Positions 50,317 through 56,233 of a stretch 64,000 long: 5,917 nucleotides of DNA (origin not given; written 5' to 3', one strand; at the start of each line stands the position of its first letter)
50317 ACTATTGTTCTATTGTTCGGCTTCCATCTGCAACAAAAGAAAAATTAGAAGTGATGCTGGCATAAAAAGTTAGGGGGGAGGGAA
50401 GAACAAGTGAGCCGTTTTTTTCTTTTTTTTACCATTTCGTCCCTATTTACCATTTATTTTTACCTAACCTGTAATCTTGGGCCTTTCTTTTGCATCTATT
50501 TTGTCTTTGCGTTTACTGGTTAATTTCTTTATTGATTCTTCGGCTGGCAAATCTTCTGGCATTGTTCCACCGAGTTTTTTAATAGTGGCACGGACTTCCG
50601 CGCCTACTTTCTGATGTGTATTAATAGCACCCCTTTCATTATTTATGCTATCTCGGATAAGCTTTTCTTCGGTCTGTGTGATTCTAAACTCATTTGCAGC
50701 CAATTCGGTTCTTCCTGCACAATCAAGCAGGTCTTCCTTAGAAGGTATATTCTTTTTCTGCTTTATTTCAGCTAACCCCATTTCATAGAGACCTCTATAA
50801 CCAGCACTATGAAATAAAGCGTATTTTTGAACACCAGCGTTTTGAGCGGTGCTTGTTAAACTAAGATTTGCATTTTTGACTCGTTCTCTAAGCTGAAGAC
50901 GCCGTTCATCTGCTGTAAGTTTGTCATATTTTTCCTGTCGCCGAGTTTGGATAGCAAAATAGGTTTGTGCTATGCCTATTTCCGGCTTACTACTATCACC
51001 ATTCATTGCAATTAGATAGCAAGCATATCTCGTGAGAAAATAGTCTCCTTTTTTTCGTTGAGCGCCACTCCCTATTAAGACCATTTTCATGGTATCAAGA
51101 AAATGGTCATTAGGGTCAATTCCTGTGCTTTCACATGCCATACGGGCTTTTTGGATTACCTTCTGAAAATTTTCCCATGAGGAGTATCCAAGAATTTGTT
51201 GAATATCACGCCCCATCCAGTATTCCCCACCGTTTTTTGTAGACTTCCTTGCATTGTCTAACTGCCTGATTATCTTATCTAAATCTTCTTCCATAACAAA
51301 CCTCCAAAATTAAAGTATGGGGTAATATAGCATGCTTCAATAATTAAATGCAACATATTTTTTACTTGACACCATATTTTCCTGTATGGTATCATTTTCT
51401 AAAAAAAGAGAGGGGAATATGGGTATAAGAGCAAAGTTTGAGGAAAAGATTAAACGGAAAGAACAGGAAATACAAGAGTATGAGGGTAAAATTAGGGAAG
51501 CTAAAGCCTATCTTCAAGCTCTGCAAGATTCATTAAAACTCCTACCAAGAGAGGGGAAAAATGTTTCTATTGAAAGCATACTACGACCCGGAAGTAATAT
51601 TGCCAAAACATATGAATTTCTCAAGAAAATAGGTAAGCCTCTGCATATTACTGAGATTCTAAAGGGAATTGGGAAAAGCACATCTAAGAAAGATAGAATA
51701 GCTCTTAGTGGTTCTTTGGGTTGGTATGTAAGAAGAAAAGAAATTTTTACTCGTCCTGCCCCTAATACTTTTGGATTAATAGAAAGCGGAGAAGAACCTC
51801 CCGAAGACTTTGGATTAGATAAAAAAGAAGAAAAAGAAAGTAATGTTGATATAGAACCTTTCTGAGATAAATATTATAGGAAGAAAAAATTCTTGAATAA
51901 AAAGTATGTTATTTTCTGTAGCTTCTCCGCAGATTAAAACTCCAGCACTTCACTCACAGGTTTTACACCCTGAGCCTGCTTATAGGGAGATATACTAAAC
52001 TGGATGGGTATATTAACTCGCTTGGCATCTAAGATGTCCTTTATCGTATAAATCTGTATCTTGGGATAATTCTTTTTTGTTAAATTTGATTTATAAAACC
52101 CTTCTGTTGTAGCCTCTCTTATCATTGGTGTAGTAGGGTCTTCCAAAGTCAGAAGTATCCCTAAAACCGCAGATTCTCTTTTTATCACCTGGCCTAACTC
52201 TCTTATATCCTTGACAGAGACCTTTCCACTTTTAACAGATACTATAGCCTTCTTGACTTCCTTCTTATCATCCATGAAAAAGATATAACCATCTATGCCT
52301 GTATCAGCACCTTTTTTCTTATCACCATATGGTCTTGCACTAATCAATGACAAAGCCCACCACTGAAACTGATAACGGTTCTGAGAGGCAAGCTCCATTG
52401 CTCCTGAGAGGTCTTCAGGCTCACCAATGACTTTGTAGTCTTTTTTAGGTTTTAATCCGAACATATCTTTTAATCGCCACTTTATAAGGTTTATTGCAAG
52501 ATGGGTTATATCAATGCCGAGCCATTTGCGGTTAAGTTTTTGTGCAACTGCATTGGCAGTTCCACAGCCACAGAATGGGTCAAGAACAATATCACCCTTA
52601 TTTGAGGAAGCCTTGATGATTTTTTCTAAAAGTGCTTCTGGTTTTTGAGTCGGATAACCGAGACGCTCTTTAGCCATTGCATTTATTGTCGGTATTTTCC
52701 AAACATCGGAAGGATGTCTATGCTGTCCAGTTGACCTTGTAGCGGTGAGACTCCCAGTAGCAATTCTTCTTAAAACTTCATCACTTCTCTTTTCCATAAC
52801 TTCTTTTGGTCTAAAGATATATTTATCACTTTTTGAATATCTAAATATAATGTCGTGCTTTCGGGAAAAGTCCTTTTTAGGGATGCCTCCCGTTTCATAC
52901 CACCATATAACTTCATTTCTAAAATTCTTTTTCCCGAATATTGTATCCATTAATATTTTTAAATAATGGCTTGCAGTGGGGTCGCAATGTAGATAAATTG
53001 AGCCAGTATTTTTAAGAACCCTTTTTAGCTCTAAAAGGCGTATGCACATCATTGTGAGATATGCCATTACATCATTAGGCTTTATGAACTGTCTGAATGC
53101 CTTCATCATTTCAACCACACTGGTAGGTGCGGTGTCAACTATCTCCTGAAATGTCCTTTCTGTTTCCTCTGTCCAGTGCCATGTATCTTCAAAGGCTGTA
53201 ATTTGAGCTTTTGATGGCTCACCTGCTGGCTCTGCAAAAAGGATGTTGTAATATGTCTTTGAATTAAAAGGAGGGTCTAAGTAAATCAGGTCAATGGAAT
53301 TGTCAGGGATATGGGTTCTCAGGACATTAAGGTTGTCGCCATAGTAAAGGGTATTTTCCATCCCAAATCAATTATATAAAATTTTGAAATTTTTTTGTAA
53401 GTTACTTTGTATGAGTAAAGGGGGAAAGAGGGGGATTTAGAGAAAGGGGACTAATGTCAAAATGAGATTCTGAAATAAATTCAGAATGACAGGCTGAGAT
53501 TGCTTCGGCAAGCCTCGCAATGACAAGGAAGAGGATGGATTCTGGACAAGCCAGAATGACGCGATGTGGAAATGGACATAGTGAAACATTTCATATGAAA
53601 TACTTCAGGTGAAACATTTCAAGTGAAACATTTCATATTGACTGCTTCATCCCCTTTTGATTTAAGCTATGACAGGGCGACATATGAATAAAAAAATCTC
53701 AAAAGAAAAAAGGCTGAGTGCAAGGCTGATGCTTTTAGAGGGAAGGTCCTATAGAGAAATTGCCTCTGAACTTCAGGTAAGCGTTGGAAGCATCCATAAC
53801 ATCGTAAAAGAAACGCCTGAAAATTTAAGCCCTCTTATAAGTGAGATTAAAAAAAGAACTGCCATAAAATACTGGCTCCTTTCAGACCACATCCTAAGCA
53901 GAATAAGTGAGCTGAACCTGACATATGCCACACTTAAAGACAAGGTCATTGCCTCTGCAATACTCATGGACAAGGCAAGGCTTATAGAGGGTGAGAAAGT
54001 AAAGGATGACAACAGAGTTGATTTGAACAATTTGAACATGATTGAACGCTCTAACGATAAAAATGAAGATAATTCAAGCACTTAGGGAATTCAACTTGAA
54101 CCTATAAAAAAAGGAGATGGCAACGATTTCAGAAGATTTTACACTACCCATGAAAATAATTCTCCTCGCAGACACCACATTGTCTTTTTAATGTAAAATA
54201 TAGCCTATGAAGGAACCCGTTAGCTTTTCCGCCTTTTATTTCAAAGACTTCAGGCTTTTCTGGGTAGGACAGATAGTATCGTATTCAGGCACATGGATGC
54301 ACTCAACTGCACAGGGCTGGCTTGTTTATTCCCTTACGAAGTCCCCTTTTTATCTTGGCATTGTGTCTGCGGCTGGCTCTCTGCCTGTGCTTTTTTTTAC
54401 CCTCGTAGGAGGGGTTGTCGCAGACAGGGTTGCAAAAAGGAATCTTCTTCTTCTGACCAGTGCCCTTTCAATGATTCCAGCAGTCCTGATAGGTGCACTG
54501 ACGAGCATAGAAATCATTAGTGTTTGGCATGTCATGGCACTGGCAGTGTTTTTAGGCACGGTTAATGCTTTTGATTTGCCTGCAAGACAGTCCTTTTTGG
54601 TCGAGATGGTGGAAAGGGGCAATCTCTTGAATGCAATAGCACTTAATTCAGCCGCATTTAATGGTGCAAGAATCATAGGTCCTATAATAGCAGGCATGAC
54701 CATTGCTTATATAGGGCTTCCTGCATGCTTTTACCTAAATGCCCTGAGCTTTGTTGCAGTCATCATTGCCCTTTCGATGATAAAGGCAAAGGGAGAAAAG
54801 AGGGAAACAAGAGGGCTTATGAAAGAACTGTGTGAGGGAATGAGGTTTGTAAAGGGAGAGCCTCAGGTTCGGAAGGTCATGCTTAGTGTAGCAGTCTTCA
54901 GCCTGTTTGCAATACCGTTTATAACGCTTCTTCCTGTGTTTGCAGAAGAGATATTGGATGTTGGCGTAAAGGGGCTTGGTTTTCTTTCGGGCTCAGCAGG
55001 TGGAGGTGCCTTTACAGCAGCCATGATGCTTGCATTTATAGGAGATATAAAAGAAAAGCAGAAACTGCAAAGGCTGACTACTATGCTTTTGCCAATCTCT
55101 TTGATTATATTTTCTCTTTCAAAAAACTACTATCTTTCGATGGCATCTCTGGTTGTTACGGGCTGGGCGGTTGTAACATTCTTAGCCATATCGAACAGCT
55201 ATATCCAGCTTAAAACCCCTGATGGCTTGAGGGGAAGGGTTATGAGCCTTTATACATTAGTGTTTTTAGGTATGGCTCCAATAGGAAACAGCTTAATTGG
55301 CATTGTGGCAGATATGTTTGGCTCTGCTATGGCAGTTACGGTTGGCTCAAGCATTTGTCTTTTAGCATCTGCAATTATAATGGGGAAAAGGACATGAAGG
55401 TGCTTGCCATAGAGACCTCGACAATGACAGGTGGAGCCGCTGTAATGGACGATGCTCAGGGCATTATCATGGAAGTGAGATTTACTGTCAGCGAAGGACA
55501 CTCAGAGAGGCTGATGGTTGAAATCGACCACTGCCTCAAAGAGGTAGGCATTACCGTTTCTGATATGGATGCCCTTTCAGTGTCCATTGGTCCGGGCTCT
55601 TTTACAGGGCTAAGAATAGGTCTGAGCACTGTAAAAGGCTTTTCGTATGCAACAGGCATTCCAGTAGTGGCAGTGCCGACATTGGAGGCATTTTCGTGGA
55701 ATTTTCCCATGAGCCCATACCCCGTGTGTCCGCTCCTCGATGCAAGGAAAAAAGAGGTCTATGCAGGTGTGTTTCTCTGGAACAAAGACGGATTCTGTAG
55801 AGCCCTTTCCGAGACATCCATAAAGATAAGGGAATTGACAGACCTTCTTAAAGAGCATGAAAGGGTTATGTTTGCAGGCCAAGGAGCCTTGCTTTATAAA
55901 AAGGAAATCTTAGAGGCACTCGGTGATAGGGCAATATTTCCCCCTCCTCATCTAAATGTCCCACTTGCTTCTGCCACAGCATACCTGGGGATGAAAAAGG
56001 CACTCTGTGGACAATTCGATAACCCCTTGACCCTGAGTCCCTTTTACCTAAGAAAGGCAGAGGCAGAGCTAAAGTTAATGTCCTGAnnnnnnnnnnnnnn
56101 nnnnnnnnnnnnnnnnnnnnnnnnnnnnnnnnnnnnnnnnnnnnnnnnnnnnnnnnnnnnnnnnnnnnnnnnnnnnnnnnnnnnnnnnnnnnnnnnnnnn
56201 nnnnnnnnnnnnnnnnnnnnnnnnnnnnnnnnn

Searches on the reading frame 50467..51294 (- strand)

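Call 63: search_protein_families(library=pfam, proteins=[window:50467-51294:-], max_evalue=0.0001)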
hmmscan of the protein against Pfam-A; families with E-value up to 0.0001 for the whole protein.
window:50467-51294:- (276 aa): 1 family
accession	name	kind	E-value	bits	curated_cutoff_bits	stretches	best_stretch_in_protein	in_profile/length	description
PF02498.22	Bro-N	-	3.2e-12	47.4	25.6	1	20-106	7-85/96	BRO family, N-terminal domain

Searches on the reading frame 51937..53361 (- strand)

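Call 63: search_protein_families(library=pfam, proteins=[window:51937-53361:-], max_evalue=0.0001)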
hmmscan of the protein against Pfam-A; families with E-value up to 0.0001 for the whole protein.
window:51937-53361:- (475 aa): 3 families
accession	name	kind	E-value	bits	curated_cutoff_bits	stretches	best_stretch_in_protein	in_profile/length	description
PF01555.25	N6_N4_Mtase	-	2e-48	165.7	26.7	1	23-293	1-219/221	DNA methylase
PF22722.2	NA-iREase1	-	1.1e-07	32.2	27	1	348-445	19-106/106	NACHT-associated inactive Restriction Endonuclease 1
PF04471.18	Mrr_cat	-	4.4e-06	27.2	21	1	329-417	6-97/115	Restriction endonuclease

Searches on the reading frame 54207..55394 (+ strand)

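Call 63: search_protein_families(library=pfam, proteins=[window:54207-55394:+], max_evalue=0.0001)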
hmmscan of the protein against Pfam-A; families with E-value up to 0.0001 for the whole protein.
window:54207-55394:+ (396 aa): 2 families
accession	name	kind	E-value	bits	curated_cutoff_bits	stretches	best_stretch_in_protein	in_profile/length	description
PF05977.19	MFS_3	-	1e-71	242.4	27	1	7-392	4-390/524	Transmembrane secretion effector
PF07690.21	MFS_1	-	5.2e-33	114.8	33.4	1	19-357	2-343/347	Major Facilitator Superfamily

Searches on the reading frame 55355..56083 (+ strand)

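Call 63: search_protein_families(library=pfam, proteins=[window:55355-56083:+], max_evalue=0.0001)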
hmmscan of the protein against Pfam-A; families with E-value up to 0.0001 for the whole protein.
window:55355-56083:+ (243 aa): 1 family
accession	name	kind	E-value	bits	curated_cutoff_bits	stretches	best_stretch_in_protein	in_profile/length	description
PF00814.31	TsaD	-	3.6e-28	99.5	24.8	1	45-167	25-153/264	tRNA N6-adenosine threonylcarbamoyltransferase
